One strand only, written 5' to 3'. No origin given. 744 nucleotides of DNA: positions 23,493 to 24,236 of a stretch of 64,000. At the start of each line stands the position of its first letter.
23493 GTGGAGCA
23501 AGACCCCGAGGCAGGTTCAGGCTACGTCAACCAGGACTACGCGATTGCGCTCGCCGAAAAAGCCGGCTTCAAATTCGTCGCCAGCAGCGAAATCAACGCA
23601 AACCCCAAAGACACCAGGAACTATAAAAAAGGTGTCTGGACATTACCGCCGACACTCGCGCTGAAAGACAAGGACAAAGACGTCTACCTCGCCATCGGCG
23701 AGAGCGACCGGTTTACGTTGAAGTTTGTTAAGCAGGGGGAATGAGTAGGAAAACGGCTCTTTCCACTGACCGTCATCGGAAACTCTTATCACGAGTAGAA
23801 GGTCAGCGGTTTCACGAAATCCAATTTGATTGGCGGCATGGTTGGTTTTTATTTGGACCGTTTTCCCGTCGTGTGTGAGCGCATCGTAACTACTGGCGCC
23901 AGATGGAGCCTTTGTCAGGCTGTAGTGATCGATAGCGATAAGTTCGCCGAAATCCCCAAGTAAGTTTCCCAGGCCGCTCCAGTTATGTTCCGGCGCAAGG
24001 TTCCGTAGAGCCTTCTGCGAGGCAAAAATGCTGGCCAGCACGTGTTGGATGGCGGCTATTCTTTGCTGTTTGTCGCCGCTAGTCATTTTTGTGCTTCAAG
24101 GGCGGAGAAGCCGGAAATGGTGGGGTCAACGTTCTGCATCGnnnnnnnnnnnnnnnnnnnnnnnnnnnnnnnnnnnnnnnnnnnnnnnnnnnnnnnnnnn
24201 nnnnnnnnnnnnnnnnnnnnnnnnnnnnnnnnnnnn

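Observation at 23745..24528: Low-GC islet with an XRE-HTH regulator and a 147-aa nuclease-like ORF, inserted between a methyltransferase gene and an ankyrin gene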

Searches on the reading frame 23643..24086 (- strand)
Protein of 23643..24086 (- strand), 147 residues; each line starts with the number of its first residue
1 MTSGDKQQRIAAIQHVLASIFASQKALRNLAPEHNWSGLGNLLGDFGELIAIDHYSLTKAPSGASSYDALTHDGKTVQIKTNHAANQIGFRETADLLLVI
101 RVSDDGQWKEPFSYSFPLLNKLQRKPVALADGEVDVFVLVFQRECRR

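Call 3: search_protein_families(library=pfam, proteins=[window:23643-24086:-], max_evalue=1)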
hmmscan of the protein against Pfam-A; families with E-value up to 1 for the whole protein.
window:23643-24086:- (147 aa): 2 families
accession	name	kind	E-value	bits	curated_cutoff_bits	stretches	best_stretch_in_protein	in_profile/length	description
PF22522.2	DUF6998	-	1.1e-21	77.7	27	1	19-116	2-98/136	Family of unknown function (DUF6998)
PF02725.20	Paramyxo_NS_C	-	0.12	12.7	27.8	1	59-101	33-74/178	Non-structural protein C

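Call 4: search_protein_families(library=padloc, proteins=[window:23643-24086:-], max_evalue=1)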
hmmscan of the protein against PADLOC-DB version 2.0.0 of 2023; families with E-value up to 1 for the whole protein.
window:23643-24086:- (147 aa): 3 families
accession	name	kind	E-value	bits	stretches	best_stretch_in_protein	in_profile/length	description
PDLC03208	mREase_II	-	0.00016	19.9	1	39-106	24-93/143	Type II methyl-directed restriction enzyme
PDLC03212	mREase_II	-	0.001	17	1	41-85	34-78/161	Type II methyl-directed restriction enzyme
PDLC03205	mREase_II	-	0.0081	13.7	1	40-84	37-88/172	Type II methyl-directed restriction enzyme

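Call 6: find_homologous_proteins(query=window:23643-24086:-)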
Query window:23643-24086:- (147 aa): 286 proteins with E <= 0.001 among 311 candidates; the best 120 are listed.
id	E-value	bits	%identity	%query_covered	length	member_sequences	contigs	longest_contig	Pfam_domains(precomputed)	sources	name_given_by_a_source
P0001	1.6e-91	322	100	100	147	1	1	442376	PF22522.3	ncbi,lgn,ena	-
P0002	7.3e-54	200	77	84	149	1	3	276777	PF22522.3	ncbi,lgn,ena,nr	ncbi:MAG: hypothetical protein FD165_1895 [Gammaproteobacteria bacterium]|nr:MAG: hypothetical prote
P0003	1.0e-48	183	70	84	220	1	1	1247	PF22522.3,PF04342.19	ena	-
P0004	3.9e-46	175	67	82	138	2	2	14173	PF22522.3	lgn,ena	-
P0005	4.7e-46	174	66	84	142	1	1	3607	PF22522.3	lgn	-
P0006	5.6e-46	174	64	84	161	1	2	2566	PF22522.3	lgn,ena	-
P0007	6.4e-46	174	68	82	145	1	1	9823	PF22522.3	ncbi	-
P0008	7.1e-46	174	76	76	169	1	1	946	PF22522.3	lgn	-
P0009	7.6e-46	174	66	84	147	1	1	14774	PF22522.3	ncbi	-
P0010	2.8e-45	172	73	79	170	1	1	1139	PF22522.3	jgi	jgi:hypothetical protein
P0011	4.2e-45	171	65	84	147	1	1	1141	PF22522.3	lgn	-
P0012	7.3e-45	171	63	83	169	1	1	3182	PF22522.3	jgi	jgi:hypothetical protein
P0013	1.2e-44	170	64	84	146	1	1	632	PF22522.3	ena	-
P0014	1.4e-44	170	66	82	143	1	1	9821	PF22522.3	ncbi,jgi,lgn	-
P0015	1.4e-44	170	69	73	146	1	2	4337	PF22522.3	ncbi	-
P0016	2.0e-44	169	68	76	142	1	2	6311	PF22522.3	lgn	-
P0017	2.5e-44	169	65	82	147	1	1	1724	PF22522.3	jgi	jgi:hypothetical protein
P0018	2.8e-44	169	71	73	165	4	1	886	PF22522.3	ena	-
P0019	3.9e-44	168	64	85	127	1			PF22522.3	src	-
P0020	4.3e-44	168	67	78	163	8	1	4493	PF22522.3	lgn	-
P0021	4.4e-44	168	71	76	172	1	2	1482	PF22522.3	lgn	-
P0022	5.6e-44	168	65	82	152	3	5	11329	PF22522.3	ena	-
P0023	5.7e-44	168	67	82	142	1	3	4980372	PF22522.3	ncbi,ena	-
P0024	7.5e-44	167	71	74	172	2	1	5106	PF22522.3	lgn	-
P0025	1.0e-43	167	65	84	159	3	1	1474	PF22522.3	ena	-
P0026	1.1e-43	167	62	82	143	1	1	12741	PF22522.3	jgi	jgi:hypothetical protein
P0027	1.3e-43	166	70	74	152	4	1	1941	PF22522.3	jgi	jgi:hypothetical protein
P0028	1.4e-43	166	68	76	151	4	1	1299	PF22522.3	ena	-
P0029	2.2e-43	166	68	80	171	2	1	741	PF22522.3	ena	-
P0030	2.5e-43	166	63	82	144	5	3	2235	PF22522.3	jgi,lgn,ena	-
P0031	5.0e-43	165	66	79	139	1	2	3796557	PF22522.3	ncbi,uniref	ncbi:hypothetical protein R0381_000436 [Jeongeupia wiesaeckerbachi]|uniref:DUF6998 domain-containing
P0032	5.4e-43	164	68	76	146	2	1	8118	PF22522.3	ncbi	-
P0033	6.4e-43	164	64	82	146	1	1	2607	PF22522.3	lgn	-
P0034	9.7e-43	164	63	82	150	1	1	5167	PF22522.3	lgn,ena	-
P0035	1.4e-42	163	66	78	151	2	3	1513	PF22522.3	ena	-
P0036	2.0e-42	163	64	80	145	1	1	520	PF22522.3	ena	-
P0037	2.6e-42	162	64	80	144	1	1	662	PF22522.3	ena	-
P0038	3.9e-42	162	65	80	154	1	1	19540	PF22522.3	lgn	-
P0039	4.0e-42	162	65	82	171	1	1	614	PF22522.3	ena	-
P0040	1.1e-41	160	63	79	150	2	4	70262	PF22522.3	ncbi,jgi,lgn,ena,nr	ncbi:MAG: hypothetical protein OER22_00215 [Gammaproteobacteria bacterium]|nr:hypothetical protein [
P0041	1.1e-41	160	64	78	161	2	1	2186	PF22522.3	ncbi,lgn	-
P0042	1.3e-41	160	62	84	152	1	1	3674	PF22522.3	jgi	-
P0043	1.6e-41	160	66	79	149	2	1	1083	PF22522.3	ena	-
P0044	1.7e-41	160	64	80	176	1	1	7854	PF22522.3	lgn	-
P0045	1.7e-41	160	66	79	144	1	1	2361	PF22522.3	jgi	-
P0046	1.8e-41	160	67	78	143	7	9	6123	PF22522.3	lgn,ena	-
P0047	1.9e-41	159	68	77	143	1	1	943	PF22522.3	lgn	-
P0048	2.0e-41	159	67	78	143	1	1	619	PF22522.3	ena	-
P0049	2.1e-41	159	60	84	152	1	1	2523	PF22522.3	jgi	jgi:Family of unknown function (DUF6998)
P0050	2.9e-41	159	65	77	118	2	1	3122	PF22522.3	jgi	-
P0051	2.9e-41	159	63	82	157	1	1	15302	PF22522.3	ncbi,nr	ncbi:MAG: hypothetical protein KC422_20475 [Trueperaceae bacterium]|nr:hypothetical protein [Trueper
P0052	3.0e-41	159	71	72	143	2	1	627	PF22522.3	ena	-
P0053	3.4e-41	159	63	78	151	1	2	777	PF22522.3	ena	-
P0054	4.1e-41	158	63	78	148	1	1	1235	PF22522.3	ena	-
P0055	4.2e-41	158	70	76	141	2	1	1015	PF22522.3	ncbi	-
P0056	4.9e-41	158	72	72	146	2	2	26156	PF22522.3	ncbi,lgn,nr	ncbi:MAG TPA: hypothetical protein VLI72_00585 [Methylibium sp.]|nr:hypothetical protein [Methylibiu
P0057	5.9e-41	158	63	81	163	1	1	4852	PF22522.3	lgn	-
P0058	6.7e-41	158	61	86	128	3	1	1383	PF22522.3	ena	-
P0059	1.0e-40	157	66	79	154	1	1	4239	PF22522.3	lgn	-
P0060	1.0e-40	157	69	76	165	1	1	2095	PF22522.3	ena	-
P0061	1.1e-40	157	61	83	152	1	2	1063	PF22522.3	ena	-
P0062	1.2e-40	157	62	85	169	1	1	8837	PF22522.3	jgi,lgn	jgi:hypothetical protein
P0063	1.3e-40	157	70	75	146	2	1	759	PF22522.3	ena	-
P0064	1.3e-40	157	64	80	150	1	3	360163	PF22522.3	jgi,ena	jgi:hypothetical protein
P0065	1.7e-40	156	64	80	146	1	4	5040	PF22522.3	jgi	jgi:hypothetical protein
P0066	1.9e-40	156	65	79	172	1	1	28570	PF22522.3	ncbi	-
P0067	2.2e-40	156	61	79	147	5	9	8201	PF22522.3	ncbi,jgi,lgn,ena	-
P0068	2.4e-40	156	70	72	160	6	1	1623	PF22522.3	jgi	jgi:hypothetical protein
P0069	2.6e-40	156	60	82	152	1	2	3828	PF22522.3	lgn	-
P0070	3.0e-40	156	60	82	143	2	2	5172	PF22522.3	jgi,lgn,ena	-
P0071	3.2e-40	155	64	80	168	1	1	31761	PF22522.3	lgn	-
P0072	3.2e-40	155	58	82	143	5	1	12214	PF22522.3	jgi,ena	-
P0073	3.4e-40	155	70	72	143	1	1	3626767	PF22522.3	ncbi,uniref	ncbi:DUF6998 domain-containing protein [Azonexus sp. IMCC34839]|uniref:DUF6998 domain-containing pro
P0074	4.6e-40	155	61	81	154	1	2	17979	PF22522.3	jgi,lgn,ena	-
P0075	4.7e-40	155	59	80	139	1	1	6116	PF22522.3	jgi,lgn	-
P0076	4.9e-40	155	65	78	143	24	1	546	PF22522.3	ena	-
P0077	5.0e-40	155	65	80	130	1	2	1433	PF22522.3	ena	-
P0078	6.6e-40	154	57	82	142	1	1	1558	PF22522.3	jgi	jgi:hypothetical protein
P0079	6.8e-40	154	62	80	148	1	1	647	PF22522.3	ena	-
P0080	7.8e-40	154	62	80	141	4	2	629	PF22522.3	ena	-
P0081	8.1e-40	154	64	80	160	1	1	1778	PF22522.3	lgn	-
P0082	8.5e-40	154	62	76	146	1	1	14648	PF22522.3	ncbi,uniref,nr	ncbi:hypothetical protein HX850_04485 [Marine Group I thaumarchaeote]|uniref:DUF6998 domain-containi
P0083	9.4e-40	154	59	80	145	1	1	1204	PF22522.3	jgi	jgi:hypothetical protein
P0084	1.0e-39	154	59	78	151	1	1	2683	PF22522.3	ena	-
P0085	1.0e-39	154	61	81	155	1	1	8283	PF22522.3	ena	-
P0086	1.0e-39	154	59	80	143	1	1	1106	PF22522.3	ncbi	-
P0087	1.2e-39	154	72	72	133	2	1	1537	PF22522.3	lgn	-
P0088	1.3e-39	154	59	80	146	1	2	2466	PF22522.3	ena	-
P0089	1.4e-39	153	65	76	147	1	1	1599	PF22522.3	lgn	-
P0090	1.4e-39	153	59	76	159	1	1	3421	PF22522.3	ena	-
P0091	1.5e-39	153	64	80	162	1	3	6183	PF22522.3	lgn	-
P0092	1.6e-39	153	62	73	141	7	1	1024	PF22522.3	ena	-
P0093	1.7e-39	153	58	81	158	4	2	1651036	PF22522.3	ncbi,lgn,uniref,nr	ncbi:hypothetical protein [Novosphingobium sp. PhB57]|uniref:DUF6998 domain-containing protein n=1 T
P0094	1.8e-39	153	60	79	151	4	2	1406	PF22522.3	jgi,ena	jgi:hypothetical protein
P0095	1.9e-39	153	66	80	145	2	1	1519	PF22522.3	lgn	-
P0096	2.0e-39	153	62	73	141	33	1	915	PF22522.3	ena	-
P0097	2.2e-39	153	56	82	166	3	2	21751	PF22522.3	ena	-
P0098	2.3e-39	153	68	72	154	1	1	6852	PF22522.3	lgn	-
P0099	2.7e-39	152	58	80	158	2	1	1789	PF22522.3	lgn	-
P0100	2.8e-39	152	66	73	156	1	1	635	PF22522.3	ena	-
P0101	3.1e-39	152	65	73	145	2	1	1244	PF22522.3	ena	-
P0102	3.1e-39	152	69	71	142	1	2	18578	PF22522.3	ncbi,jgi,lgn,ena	ncbi:hypothetical protein ES703_03037 [subsurface metagenome]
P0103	3.1e-39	152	60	82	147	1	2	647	PF22522.3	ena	-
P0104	3.6e-39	152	59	79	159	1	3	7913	PF22522.3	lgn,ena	-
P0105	3.8e-39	152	63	75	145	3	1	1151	PF22522.3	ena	-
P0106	4.6e-39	152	58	79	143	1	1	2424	PF22522.3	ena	-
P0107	4.7e-39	152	59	79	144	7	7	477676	PF22522.3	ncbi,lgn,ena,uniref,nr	ncbi:DUF6998 domain-containing protein [Oceanicaulis sp. UBA2681]|uniref:DUF6998 domain-containing p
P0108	5.0e-39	152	60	83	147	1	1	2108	PF22522.3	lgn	-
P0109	5.5e-39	151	63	76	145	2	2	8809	PF22522.3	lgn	-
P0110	6.0e-39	151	56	82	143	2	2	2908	PF22522.3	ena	-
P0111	6.4e-39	151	61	80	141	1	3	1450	PF22522.3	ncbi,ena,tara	tara:strand:- start:3 stop:428 length:426 start_codon:yes stop_codon:yes gene_type:complete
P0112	6.6e-39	151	65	78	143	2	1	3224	PF22522.3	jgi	jgi:hypothetical protein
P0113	6.7e-39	151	59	76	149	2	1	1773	PF22522.3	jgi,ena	-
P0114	6.8e-39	151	67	74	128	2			PF22522.3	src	-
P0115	7.5e-39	151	52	96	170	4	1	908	PF22522.3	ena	-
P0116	9.7e-39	151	58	82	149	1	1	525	PF22522.3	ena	-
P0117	9.9e-39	151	59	79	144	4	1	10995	PF22522.3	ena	-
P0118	1.1e-38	151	56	79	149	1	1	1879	PF22522.3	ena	-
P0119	1.1e-38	150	58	80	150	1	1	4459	PF22522.3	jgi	-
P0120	1.2e-38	150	57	81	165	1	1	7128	PF22522.3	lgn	-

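Call 7: search_protein_families(library=ncbifam, proteins=[window:23643-24086:-], max_evalue=0.1)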
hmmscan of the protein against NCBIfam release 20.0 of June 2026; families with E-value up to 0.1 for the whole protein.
window:23643-24086:- (147 aa): 0 families

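Call 9: find_encoding_contigs(protein=P0002, flank=8000, max_places=4)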
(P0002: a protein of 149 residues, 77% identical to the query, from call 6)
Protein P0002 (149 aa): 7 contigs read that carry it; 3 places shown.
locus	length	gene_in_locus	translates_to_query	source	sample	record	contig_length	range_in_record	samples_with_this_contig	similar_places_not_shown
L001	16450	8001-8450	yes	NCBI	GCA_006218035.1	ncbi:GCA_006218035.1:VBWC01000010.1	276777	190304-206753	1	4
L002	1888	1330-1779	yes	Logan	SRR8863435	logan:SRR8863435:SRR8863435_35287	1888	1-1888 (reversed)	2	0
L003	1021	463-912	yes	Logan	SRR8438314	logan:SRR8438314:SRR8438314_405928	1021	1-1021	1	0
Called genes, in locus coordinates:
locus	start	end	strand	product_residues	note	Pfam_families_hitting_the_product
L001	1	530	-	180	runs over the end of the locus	PF07152:YaeQ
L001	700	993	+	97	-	PF03692:CxxCxxCC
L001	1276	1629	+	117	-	PF11383:DUF3187 (weak)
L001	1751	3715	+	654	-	PF00128:Alpha-amylase (faint), PF02806:Alpha-amylase_C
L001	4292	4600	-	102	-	-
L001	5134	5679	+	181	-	PF00027:cNMP_binding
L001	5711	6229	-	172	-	PF00578:AhpC-TSA, PF08534:Redoxin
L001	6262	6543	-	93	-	PF10262:Rdx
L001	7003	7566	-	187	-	PF13637:Ank_4, PF12796:Ank_2, PF13857:Ank_5, PF00023:Ank, PF13637:Ank_4, PF13857:Ank_5, PF00023:Ank, PF13857:Ank_5, +6 more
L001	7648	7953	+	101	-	PF12844:HTH_19, PF13560:HTH_31, PF01381:HTH_3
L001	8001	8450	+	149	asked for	PF22522:DUF6998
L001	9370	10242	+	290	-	PF00078:RVT_1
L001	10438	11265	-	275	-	-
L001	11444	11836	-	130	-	PF01541:GIY-YIG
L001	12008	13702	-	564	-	-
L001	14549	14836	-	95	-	PF11127:YgaP-like_TM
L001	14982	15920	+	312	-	PF00126:HTH_1, PF03466:LysR_substrate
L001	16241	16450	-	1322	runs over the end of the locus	PF08447:PAS_3, PF13426:PAS_9, PF00989:PAS, PF08448:PAS_4, PF13426:PAS_9, PF08448:PAS_4, PF08447:PAS_3, PF00989:PAS, +8 more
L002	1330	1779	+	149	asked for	PF22522:DUF6998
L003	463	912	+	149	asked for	PF22522:DUF6998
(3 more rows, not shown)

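Call 10: find_encoding_contigs(protein=P0001, flank=3000, max_places=3)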
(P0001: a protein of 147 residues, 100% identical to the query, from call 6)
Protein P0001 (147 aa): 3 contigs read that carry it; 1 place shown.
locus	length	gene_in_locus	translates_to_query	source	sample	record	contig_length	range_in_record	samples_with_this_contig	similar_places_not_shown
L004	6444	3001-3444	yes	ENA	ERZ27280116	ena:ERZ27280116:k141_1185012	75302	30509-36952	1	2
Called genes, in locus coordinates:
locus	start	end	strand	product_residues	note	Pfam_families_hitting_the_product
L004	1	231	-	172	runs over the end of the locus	PF00578:AhpC-TSA, PF08534:Redoxin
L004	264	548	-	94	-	PF10262:Rdx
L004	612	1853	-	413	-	PF13173:AAA_14, PF13635:DUF4143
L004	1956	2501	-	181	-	PF13637:Ank_4, PF12796:Ank_2, PF13857:Ank_5 (weak), PF00023:Ank, PF13857:Ank_5, PF00023:Ank, PF13857:Ank_5, PF12796:Ank_2, +4 more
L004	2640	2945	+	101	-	PF12844:HTH_19, PF13560:HTH_31, PF01381:HTH_3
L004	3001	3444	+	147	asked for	PF22522:DUF6998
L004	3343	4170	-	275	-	-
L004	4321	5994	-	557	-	-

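Call 16: search_protein_families(library=padloc, proteins=[L001:8989-10242:+, L001:11444-11836:-, L001:8001-8450:+, L001:7648-7953:+], max_evalue=0.01)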
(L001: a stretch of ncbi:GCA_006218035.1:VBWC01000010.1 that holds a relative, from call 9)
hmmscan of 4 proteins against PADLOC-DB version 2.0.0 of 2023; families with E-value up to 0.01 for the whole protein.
L001:8989-10242:+ (417 aa): 70 families (the best 25 are shown)
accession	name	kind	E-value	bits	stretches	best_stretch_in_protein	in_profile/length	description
PDLC01136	RT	-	1.9e-42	143.6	1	8-294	4-258/263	RT (reverse transcriptase)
PDLC03754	RT_UG17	-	3.1e-39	133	1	32-378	31-354/429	DRT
PDLC02063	Cas1_IIIb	-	7.2e-26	88.9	1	38-294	35-274/617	-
PDLC03779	RT_UG4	-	2.6e-24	83.9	1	43-316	31-280/307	DRT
PDLC03764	RT_UG26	-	2.6e-20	70.5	1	37-313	32-291/398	DRT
PDLC03756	RT_UG19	-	2.9e-18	64.3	1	133-387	140-365/562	DRT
PDLC01607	RT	-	5.8e-16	57.1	1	71-291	1-158/161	"CAS-I,CAS-II,CAS-III,CAS-IV,CAS-V,CAS-VI; acquisition_associated"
PDLC03755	RT_UG18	-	2.1e-15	55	1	87-303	68-270/295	DRT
PDLC03768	Drt3a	-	3.2e-15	54.5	1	142-387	137-363/411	DRT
PDLC03758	RT_UG20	-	2.8e-14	51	1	131-273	136-265/511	DRT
PDLC03778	RT_UG39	-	8.8e-14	49.4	1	200-276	290-368/541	DRT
PDLC03759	RT_UG21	-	1e-13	48.9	1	134-273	137-262/503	DRT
PDLC03773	RT_UG34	-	1.4e-12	45.3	1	142-273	152-284/512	DRT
PDLC03766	Drt9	-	8.1e-12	42.7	1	52-317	74-327/488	DRT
PDLC03763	RT_UG25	-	1.3e-10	38.2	1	132-284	399-538/870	DRT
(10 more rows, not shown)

L001:11444-11836:- (130 aa): 0 families

L001:8001-8450:+ (149 aa): 3 families
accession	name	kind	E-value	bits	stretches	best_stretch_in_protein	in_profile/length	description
PDLC03208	mREase_II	-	2.8e-06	25.6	1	39-136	24-123/143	Type II methyl-directed restriction enzyme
PDLC03212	mREase_II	-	9.2e-05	20.4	1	40-84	33-77/161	Type II methyl-directed restriction enzyme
PDLC03205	mREase_II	-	0.0041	14.7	1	40-86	37-90/172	Type II methyl-directed restriction enzyme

L001:7648-7953:+ (101 aa): 16 families
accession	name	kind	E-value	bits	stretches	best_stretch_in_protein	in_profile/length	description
PDLC03667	Control_protein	-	6.9e-26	88.5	1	7-99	2-94/101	control protein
PDLC03949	RmrA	-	9.1e-12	42.5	1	8-78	4-71/363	-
PDLC03952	RmrA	-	1.6e-10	38.4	1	5-72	21-84/395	-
PDLC03948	RmrA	-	9.6e-10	35.9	1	8-71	10-69/397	-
PDLC03946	RmrA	-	1.6e-09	35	1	9-74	5-66/357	-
PDLC03951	RmrA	-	7.2e-09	33.1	1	8-70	10-68/400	-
PDLC03947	RmrA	-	1.2e-08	32.2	1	5-72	10-73/383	-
PDLC03953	RmrA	-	3.7e-08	31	1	6-93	5-88/373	-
PDLC03954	RmrA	-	6.7e-08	29.8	1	8-75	12-75/380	-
PDLC03944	RmrA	-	1.1e-07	29.3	1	8-78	8-74/384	-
PDLC02926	HTH_VI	-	2.5e-07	28.8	1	9-71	4-62/92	-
PDLC03955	RmrA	-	1.5e-06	25.7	1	8-71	22-81/371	-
PDLC03956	RmrA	-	3.3e-06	24.4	1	7-94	9-92/399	-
PDLC04142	capH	-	4.5e-05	22.5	1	5-75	5-71/103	capH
PDLC03945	RmrA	-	0.0002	18.6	1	9-74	5-66/394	-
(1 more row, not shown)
